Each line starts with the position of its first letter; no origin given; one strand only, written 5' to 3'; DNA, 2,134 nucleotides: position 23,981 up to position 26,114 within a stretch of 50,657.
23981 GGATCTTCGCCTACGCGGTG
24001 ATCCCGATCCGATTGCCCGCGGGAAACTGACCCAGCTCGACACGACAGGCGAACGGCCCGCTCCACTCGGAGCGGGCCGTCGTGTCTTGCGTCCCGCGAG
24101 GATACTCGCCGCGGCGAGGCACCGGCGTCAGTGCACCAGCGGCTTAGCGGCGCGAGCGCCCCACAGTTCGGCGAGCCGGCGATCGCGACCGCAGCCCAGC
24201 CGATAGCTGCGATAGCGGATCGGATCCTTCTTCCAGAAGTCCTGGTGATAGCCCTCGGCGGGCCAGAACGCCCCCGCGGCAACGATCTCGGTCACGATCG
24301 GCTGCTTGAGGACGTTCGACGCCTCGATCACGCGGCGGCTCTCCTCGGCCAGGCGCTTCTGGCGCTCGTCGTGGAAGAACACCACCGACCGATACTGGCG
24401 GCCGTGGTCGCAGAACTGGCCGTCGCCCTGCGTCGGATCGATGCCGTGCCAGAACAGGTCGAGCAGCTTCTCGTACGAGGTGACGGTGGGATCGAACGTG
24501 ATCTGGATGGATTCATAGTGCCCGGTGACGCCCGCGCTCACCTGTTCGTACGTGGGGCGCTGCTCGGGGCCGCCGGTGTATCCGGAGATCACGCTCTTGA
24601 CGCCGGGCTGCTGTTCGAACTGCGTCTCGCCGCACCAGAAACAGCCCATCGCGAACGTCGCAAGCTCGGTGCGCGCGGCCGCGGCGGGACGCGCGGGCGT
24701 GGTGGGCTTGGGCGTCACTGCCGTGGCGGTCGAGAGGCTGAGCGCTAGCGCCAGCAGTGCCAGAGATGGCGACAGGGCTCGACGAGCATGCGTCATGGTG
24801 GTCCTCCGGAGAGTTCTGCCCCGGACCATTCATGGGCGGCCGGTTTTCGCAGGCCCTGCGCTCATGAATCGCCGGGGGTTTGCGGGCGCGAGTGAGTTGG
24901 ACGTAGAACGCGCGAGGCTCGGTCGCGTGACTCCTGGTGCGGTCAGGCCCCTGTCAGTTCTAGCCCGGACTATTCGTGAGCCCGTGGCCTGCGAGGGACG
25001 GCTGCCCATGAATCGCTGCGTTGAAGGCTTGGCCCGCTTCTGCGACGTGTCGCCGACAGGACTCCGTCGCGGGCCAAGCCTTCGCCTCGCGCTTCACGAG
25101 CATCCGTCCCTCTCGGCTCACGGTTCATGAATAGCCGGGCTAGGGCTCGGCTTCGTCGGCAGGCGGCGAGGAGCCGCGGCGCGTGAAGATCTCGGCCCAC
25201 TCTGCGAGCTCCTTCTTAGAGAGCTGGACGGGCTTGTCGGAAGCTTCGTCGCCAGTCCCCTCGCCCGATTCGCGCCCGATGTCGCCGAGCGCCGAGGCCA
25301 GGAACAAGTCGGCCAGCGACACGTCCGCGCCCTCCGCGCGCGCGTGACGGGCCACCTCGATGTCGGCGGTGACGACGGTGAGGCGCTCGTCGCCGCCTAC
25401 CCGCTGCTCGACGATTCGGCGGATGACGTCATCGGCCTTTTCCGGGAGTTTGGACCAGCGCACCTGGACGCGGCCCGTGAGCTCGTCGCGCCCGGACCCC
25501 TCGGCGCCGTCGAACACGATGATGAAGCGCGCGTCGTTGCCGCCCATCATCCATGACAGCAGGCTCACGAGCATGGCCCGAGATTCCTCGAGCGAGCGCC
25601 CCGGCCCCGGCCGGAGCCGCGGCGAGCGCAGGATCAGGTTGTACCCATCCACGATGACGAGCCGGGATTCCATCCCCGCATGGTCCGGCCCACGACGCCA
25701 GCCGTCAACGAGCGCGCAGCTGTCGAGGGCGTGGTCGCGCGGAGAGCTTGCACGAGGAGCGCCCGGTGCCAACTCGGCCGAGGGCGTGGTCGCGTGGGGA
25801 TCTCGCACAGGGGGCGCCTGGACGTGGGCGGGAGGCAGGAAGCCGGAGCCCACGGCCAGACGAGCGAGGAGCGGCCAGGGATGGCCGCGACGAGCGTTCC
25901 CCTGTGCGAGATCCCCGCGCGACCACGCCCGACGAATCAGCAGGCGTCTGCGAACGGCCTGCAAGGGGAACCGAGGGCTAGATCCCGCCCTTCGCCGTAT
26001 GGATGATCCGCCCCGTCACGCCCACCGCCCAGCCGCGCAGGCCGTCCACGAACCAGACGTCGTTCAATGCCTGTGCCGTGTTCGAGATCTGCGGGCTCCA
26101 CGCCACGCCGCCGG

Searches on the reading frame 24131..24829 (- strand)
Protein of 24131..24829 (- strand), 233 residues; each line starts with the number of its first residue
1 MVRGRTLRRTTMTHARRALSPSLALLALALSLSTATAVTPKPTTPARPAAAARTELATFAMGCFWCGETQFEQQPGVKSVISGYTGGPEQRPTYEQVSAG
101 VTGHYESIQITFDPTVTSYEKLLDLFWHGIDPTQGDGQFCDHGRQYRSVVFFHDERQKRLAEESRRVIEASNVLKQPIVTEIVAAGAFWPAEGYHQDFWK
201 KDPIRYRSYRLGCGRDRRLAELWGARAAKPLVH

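Call 16: search_protein_families(library=pfam, proteins=[window:24131-24829:-])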
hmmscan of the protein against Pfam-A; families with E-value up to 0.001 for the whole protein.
window:24131-24829:- (233 aa): 1 family
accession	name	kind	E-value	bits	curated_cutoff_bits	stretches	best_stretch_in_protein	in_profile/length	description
PF01625.27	PMSR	-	1.2e-58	198.2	23.7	1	57-207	2-152/153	Peptide methionine sulfoxide reductase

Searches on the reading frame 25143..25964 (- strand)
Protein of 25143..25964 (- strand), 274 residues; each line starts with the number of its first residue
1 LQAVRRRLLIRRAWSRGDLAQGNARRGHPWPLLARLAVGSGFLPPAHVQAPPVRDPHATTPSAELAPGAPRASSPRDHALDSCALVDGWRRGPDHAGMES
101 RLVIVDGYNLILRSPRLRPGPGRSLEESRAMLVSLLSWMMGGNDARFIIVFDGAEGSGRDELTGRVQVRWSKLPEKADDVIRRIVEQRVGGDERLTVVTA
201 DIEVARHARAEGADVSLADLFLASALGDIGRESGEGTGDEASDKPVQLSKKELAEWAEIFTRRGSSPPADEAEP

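Call 16: search_protein_families(library=pfam, proteins=[window:25143-25964:-])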
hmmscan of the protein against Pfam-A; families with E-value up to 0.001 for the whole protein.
window:25143-25964:- (274 aa): 1 family
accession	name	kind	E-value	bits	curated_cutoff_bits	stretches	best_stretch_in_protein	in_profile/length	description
PF05991.17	NYN_YacP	-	9.3e-20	71.7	24.6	1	103-223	1-125/166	YacP-like NYN domain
